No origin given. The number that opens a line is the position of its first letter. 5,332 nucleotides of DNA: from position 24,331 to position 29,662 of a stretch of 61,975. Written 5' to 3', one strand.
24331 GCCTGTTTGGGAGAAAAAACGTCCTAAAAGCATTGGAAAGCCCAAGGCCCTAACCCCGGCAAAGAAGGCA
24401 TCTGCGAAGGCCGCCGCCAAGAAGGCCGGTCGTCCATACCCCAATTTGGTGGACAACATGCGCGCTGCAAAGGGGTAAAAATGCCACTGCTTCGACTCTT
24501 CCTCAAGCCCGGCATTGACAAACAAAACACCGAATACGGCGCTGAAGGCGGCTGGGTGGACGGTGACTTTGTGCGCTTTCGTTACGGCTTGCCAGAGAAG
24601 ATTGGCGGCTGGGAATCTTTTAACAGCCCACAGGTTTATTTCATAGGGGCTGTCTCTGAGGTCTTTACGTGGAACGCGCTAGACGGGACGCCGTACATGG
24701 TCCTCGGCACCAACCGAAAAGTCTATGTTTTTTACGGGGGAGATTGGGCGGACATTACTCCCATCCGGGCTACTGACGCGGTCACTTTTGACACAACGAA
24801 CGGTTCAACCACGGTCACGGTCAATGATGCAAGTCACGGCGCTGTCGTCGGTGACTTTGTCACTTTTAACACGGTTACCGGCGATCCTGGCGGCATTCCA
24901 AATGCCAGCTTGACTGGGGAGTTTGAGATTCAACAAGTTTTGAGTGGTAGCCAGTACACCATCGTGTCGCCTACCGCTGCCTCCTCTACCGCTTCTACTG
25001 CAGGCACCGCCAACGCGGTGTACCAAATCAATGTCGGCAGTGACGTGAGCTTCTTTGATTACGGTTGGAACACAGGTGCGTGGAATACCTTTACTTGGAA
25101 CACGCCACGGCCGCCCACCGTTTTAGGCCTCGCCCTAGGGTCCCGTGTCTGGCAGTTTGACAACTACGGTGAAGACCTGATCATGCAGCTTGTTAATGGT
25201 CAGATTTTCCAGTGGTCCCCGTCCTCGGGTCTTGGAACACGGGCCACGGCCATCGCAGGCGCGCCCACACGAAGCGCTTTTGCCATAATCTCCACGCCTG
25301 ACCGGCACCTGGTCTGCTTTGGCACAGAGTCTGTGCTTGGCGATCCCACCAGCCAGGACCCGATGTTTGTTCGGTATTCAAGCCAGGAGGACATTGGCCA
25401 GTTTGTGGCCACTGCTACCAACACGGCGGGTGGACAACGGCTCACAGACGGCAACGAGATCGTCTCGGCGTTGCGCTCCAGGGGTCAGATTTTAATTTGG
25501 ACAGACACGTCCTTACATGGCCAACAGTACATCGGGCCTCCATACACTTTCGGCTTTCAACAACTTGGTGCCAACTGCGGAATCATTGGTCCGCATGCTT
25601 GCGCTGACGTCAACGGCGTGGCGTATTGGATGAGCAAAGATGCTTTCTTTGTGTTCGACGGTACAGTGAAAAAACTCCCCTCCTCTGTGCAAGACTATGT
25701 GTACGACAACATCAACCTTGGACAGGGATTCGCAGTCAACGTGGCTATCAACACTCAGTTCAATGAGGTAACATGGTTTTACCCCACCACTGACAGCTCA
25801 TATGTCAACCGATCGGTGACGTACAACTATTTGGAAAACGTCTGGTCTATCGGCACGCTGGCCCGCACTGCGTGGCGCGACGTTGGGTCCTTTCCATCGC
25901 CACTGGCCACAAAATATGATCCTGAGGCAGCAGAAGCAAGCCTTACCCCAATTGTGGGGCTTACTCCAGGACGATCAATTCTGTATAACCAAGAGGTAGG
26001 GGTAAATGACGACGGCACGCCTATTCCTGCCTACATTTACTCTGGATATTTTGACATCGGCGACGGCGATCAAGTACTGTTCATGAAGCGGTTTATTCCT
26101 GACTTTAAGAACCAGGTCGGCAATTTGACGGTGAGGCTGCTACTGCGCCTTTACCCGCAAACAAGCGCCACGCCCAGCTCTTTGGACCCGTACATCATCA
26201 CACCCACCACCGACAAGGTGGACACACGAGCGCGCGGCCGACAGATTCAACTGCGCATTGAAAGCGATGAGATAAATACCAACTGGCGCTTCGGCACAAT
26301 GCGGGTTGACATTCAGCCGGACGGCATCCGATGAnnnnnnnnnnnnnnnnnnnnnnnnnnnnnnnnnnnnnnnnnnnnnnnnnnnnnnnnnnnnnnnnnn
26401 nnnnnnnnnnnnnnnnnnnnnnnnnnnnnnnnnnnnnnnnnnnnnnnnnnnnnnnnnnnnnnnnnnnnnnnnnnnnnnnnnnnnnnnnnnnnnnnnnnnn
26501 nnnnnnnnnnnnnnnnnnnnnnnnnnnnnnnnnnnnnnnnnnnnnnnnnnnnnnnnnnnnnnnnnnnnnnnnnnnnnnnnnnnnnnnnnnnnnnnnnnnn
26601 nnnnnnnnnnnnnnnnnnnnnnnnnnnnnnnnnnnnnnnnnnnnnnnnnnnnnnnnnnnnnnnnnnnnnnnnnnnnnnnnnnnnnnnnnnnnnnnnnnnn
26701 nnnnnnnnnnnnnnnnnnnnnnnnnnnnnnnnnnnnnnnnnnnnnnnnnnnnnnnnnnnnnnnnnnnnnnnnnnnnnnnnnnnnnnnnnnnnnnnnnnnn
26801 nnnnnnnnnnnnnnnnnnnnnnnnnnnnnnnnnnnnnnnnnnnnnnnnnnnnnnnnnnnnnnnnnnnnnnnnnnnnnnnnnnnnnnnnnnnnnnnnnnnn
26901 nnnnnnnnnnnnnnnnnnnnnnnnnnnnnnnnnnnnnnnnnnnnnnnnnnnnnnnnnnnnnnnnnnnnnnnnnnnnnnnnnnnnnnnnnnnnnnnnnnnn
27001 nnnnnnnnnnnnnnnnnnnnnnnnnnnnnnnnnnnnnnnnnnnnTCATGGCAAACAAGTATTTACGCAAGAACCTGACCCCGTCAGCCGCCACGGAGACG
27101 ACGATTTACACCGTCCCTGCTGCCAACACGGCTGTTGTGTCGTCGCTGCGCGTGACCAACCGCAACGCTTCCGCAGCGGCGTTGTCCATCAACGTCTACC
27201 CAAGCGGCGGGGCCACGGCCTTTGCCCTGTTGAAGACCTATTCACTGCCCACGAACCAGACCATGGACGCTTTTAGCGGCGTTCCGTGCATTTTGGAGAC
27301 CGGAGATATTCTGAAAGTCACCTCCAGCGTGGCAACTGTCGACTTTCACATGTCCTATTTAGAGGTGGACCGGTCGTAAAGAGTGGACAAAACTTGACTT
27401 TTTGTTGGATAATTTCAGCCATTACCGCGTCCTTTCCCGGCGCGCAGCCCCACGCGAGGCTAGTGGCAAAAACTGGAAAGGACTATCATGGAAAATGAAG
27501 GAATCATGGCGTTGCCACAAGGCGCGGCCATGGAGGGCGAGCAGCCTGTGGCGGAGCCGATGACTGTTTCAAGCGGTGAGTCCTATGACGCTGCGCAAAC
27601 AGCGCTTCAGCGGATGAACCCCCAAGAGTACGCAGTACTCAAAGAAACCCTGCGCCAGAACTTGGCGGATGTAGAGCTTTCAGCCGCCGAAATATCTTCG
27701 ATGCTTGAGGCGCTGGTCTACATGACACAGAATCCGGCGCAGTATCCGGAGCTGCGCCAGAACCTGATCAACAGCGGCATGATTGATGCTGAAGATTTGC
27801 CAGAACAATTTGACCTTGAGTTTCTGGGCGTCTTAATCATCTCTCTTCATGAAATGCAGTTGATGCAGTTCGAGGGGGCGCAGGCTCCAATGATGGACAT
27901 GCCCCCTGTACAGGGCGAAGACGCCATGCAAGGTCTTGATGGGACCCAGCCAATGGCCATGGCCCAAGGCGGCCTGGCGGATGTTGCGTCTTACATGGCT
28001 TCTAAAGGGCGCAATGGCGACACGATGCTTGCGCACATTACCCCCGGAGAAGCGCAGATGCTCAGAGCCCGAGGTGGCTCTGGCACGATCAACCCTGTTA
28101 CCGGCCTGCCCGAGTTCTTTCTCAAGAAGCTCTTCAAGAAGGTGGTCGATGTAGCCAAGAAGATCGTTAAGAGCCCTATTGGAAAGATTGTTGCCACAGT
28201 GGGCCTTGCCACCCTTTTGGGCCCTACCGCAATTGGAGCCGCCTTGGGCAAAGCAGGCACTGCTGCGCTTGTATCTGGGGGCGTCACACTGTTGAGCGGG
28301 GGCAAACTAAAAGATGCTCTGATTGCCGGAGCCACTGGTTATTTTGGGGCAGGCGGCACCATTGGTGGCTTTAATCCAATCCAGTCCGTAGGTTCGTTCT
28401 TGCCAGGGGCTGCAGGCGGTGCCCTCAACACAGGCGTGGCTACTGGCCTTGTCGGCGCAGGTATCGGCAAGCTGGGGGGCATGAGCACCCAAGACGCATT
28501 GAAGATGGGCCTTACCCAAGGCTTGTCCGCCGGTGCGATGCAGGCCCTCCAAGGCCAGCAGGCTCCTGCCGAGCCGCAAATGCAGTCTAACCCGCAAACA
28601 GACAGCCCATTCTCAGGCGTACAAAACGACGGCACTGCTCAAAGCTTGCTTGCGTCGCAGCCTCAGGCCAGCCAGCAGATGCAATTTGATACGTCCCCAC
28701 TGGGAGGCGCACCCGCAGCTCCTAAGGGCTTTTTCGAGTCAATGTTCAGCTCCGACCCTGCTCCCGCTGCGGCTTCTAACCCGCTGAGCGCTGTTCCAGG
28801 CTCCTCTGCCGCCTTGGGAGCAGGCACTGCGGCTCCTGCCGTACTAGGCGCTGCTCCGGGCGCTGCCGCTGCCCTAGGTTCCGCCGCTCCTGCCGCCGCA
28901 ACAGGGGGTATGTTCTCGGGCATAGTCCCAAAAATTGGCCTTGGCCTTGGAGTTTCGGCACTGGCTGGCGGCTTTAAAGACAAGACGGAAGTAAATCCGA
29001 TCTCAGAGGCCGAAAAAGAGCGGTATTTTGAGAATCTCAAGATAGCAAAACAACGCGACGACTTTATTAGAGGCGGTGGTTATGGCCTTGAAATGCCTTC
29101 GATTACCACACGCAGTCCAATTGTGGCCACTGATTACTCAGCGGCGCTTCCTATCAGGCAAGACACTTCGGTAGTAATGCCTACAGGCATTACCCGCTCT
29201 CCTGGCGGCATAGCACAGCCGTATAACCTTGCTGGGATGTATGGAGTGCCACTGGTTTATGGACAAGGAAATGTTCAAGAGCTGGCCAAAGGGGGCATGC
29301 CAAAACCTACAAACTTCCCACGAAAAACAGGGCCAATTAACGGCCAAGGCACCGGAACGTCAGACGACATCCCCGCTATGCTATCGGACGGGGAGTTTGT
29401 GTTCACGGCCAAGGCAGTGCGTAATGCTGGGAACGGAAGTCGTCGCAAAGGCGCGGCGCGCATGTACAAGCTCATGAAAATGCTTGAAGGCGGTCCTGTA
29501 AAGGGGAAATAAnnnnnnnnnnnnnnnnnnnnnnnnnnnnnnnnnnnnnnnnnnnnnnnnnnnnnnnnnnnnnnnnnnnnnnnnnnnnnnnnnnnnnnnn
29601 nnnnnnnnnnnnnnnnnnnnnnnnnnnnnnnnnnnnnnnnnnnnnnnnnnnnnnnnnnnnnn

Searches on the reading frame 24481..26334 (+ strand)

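Call 37: search_protein_families(library=phrogs, proteins=[window:24481-26334:+], max_evalue=0.001)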
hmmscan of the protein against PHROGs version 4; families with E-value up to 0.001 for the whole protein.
window:24481-26334:+ (617 aa): 1 family
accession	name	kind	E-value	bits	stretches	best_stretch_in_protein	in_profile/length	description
phrog_3287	-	head and packaging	4.2e-91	307.4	1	8-617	10-524/524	virion structural protein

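Call 71: search_protein_families(library=pfam, proteins=[window:24481-26331:+], max_evalue=0.01)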
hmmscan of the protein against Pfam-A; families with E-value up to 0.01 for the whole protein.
window:24481-26331:+ (617 aa): 0 families

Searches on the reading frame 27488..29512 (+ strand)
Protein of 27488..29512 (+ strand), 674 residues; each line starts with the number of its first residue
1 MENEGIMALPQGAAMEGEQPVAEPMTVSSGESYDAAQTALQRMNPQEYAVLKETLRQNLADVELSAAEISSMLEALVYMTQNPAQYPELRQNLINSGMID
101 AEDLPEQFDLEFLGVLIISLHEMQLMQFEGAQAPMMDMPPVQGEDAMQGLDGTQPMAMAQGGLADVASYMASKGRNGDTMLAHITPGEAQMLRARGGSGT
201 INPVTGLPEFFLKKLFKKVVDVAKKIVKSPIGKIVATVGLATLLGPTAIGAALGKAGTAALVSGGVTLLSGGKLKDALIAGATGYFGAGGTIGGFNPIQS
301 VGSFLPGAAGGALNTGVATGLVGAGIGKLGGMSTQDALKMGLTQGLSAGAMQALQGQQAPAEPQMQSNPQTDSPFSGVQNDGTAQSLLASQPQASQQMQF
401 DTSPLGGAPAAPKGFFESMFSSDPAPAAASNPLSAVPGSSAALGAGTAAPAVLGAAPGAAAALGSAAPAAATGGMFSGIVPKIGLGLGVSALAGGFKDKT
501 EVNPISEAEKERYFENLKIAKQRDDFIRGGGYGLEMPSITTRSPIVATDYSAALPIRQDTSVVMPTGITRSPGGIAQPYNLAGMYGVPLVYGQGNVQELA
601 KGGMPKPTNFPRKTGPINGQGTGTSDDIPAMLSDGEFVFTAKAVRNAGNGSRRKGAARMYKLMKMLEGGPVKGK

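Call 37: search_protein_families(library=phrogs, proteins=[window:27488-29512:+], max_evalue=0.001)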
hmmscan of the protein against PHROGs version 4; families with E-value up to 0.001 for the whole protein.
window:27488-29512:+ (674 aa): 7 families
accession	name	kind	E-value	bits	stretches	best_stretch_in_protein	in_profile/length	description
phrog_23013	-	tail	1e-08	34.3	1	595-650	1240-1295/1379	tail length tape measure protein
phrog_6090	-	tail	2.5e-07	29.7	1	613-649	1099-1135/1853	tail length tape measure protein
phrog_5448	-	tail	5e-07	28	1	612-648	2284-2320/3103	tail length tape measure protein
phrog_13338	-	unknown function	1.1e-05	24.9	1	615-648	787-820/903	-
phrog_17300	-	tail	2.7e-05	23.7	1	598-648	763-811/900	tail length tape measure protein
phrog_3547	-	tail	6.8e-05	21.8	1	611-649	965-1004/1767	tail length tape measure protein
phrog_25241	-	tail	0.00012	21.8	1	614-646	681-713/810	tail length tape measure protein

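Call 71: search_protein_families(library=pfam, proteins=[window:27488-29509:+], max_evalue=0.01)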
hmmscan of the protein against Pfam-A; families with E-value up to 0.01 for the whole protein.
window:27488-29509:+ (674 aa): 0 families
